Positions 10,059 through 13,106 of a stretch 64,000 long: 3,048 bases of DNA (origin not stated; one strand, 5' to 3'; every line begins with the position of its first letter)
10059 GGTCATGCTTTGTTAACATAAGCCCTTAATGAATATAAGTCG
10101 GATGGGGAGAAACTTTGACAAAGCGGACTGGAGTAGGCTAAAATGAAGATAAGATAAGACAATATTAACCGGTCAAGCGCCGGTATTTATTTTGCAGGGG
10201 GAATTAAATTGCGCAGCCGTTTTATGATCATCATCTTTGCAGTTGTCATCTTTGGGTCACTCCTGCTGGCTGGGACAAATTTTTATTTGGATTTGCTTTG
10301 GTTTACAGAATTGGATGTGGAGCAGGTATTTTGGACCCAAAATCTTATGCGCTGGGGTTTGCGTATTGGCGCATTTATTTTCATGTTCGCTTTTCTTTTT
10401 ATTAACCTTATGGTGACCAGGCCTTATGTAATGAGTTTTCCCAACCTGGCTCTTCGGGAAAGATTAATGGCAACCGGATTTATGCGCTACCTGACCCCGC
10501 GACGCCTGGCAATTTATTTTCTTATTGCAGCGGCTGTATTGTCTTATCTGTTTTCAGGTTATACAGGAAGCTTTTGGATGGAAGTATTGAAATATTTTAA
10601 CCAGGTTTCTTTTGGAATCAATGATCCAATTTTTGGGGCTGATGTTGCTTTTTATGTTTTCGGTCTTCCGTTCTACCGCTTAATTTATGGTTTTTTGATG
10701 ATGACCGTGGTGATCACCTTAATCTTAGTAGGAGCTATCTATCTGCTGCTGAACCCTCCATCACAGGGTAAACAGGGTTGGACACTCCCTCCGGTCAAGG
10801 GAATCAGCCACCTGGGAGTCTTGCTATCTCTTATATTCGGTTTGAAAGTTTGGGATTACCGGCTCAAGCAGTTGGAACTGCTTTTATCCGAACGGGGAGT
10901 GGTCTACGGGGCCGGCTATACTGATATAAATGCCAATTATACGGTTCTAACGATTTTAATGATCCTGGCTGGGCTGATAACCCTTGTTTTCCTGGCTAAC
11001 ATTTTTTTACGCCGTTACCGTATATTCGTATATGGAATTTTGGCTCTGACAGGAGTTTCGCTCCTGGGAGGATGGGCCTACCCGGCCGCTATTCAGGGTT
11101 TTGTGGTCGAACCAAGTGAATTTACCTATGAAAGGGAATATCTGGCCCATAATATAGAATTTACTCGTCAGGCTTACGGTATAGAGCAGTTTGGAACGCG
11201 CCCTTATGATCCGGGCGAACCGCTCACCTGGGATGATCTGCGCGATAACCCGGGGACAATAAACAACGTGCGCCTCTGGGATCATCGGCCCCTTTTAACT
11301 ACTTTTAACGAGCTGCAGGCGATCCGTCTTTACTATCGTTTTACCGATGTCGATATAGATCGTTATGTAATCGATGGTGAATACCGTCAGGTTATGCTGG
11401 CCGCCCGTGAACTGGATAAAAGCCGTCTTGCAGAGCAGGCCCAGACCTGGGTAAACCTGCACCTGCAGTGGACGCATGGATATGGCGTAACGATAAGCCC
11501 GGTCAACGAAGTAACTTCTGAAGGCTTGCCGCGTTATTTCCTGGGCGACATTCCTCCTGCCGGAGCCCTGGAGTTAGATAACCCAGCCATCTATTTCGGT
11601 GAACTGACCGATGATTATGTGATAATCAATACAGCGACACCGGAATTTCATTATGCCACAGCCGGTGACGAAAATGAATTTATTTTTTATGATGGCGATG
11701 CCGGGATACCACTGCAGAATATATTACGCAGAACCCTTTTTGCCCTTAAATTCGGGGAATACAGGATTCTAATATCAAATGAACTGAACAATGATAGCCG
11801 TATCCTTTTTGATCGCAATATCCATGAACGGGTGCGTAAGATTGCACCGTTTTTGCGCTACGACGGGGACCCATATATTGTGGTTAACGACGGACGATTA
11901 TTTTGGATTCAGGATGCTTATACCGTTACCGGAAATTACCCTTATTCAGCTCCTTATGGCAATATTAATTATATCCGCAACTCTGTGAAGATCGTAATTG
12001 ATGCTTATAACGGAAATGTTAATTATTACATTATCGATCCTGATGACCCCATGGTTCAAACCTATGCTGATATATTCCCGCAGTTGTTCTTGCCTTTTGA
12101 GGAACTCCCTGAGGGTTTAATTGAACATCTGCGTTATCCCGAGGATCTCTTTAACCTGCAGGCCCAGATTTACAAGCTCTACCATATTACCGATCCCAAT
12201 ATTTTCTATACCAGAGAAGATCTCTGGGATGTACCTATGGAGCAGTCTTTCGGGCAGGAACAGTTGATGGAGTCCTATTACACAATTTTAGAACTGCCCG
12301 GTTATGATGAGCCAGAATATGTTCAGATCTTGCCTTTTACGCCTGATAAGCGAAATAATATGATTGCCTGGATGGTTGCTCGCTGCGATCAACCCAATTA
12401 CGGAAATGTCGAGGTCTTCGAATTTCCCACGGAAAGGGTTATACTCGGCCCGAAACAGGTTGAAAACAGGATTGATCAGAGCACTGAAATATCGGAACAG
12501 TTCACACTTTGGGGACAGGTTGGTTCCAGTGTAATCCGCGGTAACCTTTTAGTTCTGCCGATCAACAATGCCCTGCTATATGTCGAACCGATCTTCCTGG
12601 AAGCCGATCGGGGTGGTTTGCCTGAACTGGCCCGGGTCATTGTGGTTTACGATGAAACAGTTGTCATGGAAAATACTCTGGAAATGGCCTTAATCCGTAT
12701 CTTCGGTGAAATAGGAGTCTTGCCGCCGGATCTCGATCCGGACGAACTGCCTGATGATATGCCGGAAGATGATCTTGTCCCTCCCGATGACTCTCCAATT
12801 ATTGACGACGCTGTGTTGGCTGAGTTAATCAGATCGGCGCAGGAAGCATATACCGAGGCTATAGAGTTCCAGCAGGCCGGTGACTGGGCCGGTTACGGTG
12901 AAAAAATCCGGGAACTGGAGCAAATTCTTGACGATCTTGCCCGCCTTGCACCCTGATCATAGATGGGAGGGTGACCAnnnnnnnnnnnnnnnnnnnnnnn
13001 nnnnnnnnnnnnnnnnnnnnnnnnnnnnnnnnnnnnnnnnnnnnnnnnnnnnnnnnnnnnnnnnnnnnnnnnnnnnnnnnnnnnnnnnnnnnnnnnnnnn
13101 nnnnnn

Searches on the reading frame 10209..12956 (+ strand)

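Call 53: search_protein_families(library=pfam, proteins=[window:10209-12956:+], max_evalue=1e-10)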
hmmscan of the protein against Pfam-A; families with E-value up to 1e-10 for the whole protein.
window:10209-12956:+ (915 aa): 1 family
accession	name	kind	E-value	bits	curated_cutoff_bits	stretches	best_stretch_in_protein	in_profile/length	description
PF03699.18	UPF0182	-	3.8e-285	948.4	27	1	6-768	2-770/770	Uncharacterised protein family (UPF0182)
